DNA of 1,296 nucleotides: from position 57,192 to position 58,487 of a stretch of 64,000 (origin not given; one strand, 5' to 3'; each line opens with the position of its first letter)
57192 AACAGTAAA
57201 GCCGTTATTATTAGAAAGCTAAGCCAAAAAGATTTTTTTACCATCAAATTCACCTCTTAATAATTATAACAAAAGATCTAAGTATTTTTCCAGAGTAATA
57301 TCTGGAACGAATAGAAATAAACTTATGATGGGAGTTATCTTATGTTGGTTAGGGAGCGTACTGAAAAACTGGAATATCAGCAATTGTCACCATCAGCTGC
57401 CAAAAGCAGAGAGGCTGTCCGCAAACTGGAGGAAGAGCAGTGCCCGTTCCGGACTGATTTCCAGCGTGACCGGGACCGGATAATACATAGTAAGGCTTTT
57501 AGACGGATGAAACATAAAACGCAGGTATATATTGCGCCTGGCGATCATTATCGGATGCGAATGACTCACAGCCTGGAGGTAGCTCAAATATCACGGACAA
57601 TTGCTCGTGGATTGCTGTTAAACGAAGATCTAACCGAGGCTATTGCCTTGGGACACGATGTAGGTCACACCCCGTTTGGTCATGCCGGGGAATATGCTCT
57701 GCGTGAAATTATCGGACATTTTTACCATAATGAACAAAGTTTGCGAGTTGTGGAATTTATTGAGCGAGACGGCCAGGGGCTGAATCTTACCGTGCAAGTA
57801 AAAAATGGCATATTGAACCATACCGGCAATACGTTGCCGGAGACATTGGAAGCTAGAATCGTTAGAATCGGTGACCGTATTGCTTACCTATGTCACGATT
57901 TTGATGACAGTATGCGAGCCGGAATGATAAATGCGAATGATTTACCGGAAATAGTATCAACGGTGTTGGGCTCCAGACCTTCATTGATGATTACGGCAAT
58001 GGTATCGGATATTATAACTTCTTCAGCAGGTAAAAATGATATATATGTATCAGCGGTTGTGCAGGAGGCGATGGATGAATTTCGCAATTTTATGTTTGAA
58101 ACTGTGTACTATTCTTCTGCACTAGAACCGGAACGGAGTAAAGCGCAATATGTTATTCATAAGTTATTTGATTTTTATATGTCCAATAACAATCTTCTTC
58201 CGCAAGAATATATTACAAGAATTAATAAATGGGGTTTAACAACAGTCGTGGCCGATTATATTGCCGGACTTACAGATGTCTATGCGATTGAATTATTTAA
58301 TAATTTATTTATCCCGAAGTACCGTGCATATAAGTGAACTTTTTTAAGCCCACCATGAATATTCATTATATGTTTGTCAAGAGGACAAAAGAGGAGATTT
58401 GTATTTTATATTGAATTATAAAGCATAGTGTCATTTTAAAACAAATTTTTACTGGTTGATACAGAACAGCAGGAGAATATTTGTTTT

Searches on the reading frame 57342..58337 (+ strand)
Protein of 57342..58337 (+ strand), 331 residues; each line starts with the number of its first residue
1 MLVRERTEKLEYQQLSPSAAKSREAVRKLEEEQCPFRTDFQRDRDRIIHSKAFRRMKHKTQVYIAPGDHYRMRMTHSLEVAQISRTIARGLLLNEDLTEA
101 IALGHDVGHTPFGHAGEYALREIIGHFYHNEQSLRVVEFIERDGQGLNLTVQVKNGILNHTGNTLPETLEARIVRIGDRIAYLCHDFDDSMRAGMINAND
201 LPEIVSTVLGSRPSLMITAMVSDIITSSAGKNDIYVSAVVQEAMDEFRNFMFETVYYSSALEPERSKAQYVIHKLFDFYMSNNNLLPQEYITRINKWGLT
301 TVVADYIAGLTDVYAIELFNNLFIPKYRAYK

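Call 37: search_protein_families(library=pfam, proteins=[window:57342-58337:+], max_evalue=0.00001)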
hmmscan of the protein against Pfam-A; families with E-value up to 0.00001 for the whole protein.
window:57342-58337:+ (331 aa): 2 families
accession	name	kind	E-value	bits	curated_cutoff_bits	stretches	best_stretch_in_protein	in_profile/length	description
PF13286.11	HD_assoc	-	2.5e-21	76.4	22.2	1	235-320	2-90/91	Phosphohydrolase-associated domain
PF01966.28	HD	-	1.5e-15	57.9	22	1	74-182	2-115/116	HD domain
